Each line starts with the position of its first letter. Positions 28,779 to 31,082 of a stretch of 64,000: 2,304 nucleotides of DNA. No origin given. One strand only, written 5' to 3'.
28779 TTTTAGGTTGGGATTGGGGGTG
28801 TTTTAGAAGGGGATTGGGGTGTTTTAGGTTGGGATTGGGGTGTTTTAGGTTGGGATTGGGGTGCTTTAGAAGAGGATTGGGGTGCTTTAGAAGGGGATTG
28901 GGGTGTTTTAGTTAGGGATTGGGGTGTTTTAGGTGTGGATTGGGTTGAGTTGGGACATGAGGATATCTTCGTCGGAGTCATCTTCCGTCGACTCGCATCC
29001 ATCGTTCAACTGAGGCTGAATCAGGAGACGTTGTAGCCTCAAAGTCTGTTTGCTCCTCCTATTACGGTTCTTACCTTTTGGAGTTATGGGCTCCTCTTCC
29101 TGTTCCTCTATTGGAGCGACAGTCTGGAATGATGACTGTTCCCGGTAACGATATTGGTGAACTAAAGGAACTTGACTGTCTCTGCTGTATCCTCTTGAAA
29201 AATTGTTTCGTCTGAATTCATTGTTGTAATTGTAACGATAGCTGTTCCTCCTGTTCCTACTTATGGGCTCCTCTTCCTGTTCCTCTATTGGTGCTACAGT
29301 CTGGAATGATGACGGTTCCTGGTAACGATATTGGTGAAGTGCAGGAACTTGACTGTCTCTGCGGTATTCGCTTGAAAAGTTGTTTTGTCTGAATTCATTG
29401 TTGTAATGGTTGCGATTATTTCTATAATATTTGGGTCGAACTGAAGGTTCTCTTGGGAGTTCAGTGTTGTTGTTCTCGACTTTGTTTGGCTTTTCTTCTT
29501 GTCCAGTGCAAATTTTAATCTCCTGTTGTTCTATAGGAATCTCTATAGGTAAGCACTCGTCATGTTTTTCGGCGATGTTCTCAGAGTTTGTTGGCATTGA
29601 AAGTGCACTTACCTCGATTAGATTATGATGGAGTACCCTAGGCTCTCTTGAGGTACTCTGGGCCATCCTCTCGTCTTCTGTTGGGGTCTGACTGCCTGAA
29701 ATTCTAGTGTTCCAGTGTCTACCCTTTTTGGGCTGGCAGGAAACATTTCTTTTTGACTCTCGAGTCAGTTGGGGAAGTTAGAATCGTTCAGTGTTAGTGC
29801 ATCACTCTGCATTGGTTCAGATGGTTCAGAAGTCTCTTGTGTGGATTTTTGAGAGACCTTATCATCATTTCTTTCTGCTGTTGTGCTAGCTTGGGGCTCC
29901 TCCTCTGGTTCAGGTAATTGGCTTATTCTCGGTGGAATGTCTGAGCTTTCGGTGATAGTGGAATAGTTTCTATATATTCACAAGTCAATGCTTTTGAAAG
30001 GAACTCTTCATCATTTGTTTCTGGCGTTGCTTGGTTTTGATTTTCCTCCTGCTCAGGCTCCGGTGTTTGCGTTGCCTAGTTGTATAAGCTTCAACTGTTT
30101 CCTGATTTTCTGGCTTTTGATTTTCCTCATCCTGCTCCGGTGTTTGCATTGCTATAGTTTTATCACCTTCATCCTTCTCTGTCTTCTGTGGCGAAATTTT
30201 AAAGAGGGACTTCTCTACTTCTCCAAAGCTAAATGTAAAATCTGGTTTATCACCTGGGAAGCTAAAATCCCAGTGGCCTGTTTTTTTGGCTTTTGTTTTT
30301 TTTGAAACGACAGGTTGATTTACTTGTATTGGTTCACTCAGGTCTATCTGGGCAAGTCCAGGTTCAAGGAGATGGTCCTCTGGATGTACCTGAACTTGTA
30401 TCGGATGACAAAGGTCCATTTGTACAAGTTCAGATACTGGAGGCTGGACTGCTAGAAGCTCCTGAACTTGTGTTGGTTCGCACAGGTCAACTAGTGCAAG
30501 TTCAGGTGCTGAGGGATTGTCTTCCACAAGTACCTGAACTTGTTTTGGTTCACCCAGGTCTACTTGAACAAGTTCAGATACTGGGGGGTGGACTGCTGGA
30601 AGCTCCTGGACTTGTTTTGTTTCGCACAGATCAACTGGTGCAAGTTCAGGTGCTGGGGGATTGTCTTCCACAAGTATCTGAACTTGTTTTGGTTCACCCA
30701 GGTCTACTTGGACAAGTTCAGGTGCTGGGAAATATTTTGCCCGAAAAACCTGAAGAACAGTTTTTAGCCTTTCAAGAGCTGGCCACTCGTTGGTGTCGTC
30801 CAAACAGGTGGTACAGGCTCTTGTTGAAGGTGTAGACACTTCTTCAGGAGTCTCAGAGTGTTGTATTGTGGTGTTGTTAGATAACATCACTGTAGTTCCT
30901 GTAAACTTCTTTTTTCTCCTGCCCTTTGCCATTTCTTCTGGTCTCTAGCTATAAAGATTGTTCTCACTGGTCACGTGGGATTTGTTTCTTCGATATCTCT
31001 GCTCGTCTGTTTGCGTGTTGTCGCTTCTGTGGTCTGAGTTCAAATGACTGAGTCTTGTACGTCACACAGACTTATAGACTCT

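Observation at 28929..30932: Same-strand nested, repeat-built ORF locus inside man1a2 intron 1 (candidate lineage-specific gene, pseudogene or TE cargo)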

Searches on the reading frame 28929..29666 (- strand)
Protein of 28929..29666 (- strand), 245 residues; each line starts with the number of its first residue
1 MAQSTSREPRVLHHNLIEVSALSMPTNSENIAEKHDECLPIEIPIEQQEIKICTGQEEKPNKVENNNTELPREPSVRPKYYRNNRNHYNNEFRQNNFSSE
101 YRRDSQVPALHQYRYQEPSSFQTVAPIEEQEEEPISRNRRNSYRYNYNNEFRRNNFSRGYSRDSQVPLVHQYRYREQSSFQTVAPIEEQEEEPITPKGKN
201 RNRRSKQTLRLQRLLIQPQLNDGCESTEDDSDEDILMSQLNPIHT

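Call 8: search_protein_families(library=pfam, proteins=[window:28929-29666:-], max_evalue=1)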
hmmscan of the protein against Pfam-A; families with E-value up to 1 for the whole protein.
window:28929-29666:- (245 aa): 0 families

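Call 15: find_homologous_proteins(query=window:28929-29666:-, max_evalue=0.01)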
Query window:28929-29666:- (245 aa): 5 proteins with E <= 0.01 among 541 candidates.
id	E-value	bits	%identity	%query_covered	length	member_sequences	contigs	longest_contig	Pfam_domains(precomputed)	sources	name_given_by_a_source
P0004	1.5e-106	373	53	100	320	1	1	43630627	-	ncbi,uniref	ncbi:hypothetical protein WMY93_011305 [Mugilogobius chulae]|uniref:Uncharacterized protein n=1 Tax=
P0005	1.1e-104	367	69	100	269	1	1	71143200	-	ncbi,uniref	ncbi:hypothetical protein WMY93_003802 [Mugilogobius chulae]|uniref:Uncharacterized protein n=1 Tax=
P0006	3.2e-90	320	76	91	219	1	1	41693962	-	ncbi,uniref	ncbi:hypothetical protein WMY93_014772 [Mugilogobius chulae]|uniref:Uncharacterized protein n=1 Tax=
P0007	2.3e-78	281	73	49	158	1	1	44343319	-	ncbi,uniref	ncbi:hypothetical protein WMY93_001225 [Mugilogobius chulae]|uniref:Uncharacterized protein n=1 Tax=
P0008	5.4e-42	162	42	100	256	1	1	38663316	-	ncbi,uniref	ncbi:hypothetical protein WMY93_023033 [Mugilogobius chulae]|uniref:Uncharacterized protein n=1 Tax=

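Call 17: find_encoding_contigs(protein=P0005, flank=10000, max_places=4)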
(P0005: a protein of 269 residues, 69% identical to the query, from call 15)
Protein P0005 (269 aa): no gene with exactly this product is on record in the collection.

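Call 18: find_encoding_contigs(protein=P0004, flank=10000, max_places=4)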
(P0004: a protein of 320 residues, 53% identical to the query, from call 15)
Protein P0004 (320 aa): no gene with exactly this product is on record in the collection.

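Call 41: search_solved_structures(query=A2, max_evalue=1)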
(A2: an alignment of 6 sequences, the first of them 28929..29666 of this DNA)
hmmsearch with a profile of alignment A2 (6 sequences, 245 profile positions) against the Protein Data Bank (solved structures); distinct sequences matched with E-value up to 1: 0.

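Call 50: search_protein_representatives(alignment_id=A3)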
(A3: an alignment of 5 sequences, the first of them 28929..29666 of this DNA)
Query: 5 sequences, 243 profile positions. Proteins with E-value up to 0.001 (for the whole library): 4; up to 1e-10: 4; up to 1e-30: 4. The best 4 are listed.
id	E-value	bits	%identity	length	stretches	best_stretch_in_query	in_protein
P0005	9.8e-151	516.4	-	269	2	1-144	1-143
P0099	5.7e-123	425.5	-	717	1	1-239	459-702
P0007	6.7e-86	304.1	-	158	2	151-238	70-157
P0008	1.4e-54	201.6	-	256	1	1-243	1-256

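Call 52: list_cluster_members(proteins=[P0099])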
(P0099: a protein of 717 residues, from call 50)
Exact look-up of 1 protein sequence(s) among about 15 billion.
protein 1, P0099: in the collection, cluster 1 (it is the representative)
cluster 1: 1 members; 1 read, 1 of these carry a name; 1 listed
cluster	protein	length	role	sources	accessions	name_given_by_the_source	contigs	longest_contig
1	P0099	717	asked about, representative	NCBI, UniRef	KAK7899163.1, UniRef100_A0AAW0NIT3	hypothetical protein WMY93_020016 [Mugilogobius chulae] | Uncharacterized protein n=1 Tax=Mugilogobius chulae TaxID=88201 RepID=A0AAW0NIT3_9GOBI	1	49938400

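Call 60: find_related_loci(query=A3, collection=viral_contigs, flank=5000)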
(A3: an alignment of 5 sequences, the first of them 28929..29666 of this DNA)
Query A3 (245 aa) in viral_contigs; peptide patterns used: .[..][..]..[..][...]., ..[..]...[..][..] (x = any residue, [..] = any of these).
65 stretches matched a pattern, but none encodes a relative of the query by tblastn (E <= 1e-3).

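Call 74: predict_structure(alignment_id=A3)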
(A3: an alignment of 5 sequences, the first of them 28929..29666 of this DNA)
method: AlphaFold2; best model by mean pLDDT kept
length: 245 residues; sequences in the alignment: 5
mean_pLDDT: 45.8   pTM: 0.10
mean pLDDT of the five models: 45.8, 43.0, 42.4, 39.6, 38.2
residues with pLDDT >= 90: 0; 70-90: 0; 50-70: 67; < 50: 178
segments of 3 or more residues with pLDDT < 50: 1-4, 6-33, 35-38, 80-127, 133-190, 192-194, 214-216, 221-224, 226-230, 243-245
pLDDT, mean of each block of 10 residues (from residue 1): 45 42 44 47 52 52 55 54 42 41 39 41 45 46 39 37 42 41 43 50 53 51 47 52 47
secondary structure: DSSP gave nothing for this model
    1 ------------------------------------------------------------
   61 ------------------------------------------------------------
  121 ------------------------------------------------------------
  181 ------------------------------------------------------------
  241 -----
elements in order:

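Call 75: search_protein_families(library=pfam, proteins=[P0099], max_evalue=0.1)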
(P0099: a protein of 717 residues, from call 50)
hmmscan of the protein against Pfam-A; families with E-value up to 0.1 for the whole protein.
P0099 (717 aa): 2 families
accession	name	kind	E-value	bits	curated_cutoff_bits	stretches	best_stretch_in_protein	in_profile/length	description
PF24607.1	CBM_AftD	-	0.017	15.1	27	1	100-143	42-90/149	Arabinofuranosyltransferase D, third carbohydrate binding module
PF22633.2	F5_F8_type_C_2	-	0.084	13.9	27.8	0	100-123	18-41/91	NedA-like, galactose-binding domain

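Call 84: find_encoding_contigs(protein=window:28929-29666:-, flank=5000, max_places=4)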
Protein window:28929-29666:- (245 aa): no gene with exactly this product is on record in the collection.

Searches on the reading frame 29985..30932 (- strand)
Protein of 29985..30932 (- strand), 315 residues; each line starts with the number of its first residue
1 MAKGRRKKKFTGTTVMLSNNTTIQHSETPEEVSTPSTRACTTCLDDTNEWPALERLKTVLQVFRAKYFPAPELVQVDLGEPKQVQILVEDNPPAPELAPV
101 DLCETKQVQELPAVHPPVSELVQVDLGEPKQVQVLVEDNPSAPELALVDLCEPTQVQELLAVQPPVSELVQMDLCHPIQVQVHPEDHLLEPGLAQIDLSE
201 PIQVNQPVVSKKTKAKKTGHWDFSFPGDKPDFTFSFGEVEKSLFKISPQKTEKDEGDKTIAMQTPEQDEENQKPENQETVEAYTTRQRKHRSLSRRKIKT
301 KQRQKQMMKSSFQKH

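Call 6: find_homologous_proteins(query=window:29985-30932:-, max_evalue=0.001)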
Query window:29985-30932:- (315 aa): 3 proteins with E <= 0.001 among 2380 candidates.
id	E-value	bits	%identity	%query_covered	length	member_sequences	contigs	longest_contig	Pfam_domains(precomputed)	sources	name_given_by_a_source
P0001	1.8e-83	298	48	99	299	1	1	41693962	-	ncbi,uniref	ncbi:hypothetical protein WMY93_014795 [Mugilogobius chulae]|uniref:Uncharacterized protein n=1 Tax=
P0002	2.5e-58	216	83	42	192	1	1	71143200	-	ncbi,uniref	ncbi:hypothetical protein WMY93_003803 [Mugilogobius chulae]|uniref:Uncharacterized protein n=1 Tax=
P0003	5.0e-10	57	66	16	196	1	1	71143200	PF07686.24,PF13927.13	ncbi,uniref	ncbi:hypothetical protein WMY93_003077 [Mugilogobius chulae]|uniref:Ig-like domain-containing protei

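Call 8: search_protein_families(library=pfam, proteins=[window:29985-30932:-], max_evalue=1)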
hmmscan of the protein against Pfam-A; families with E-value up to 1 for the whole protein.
window:29985-30932:- (315 aa): 3 families
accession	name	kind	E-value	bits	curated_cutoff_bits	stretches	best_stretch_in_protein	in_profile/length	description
PF17908.6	APAF1_C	-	0.00099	19.5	22.8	1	154-187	96-129/135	APAF-1 helical domain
PF22633.2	F5_F8_type_C_2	-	0.0096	17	27.8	0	70-92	18-40/91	NedA-like, galactose-binding domain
PF24607.1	CBM_AftD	-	0.012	15.7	27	0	67-98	68-99/149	Arabinofuranosyltransferase D, third carbohydrate binding module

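Call 9: find_encoding_contigs(protein=P0001, flank=10000, max_places=6)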
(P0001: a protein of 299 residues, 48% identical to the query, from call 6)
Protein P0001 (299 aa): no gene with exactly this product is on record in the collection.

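Call 10: find_encoding_contigs(protein=P0002, flank=10000, max_places=6)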
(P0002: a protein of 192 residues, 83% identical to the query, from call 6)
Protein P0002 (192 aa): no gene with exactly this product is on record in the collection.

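Call 11: find_encoding_contigs(protein=window:29985-30932:-, flank=10000, max_places=6)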
Protein window:29985-30932:- (315 aa): no gene with exactly this product is on record in the collection.

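Call 40: search_solved_structures(query=window:29985-30932:-, max_evalue=1)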
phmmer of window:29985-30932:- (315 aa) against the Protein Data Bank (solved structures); distinct sequences matched with E-value up to 1: 0.

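Call 67: predict_structure(alignment_id=A4)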
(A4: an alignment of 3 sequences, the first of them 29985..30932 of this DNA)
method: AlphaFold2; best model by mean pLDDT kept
length: 315 residues; sequences in the alignment: 3
mean_pLDDT: 39.6   pTM: 0.16
mean pLDDT of the five models: 39.6, 36.0, 32.8, 28.7, 27.4
residues with pLDDT >= 90: 0; 70-90: 13; 50-70: 51; < 50: 251
segments of 3 or more residues with pLDDT < 50: 9-46, 48-50, 72-274
pLDDT, mean of each block of 10 residues (from residue 1): 46 38 35 37 43 67 68 42 34 36 28 33 33 30 30 31 27 26 31 36 34 35 38 35 33 34 33 48 54 58 70 51
secondary structure, 60 per line:
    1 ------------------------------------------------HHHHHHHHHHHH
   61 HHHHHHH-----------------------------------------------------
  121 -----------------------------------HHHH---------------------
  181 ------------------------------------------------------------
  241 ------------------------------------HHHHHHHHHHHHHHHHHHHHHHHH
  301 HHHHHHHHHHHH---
elements in order: H49-67 H156-159 H277-312
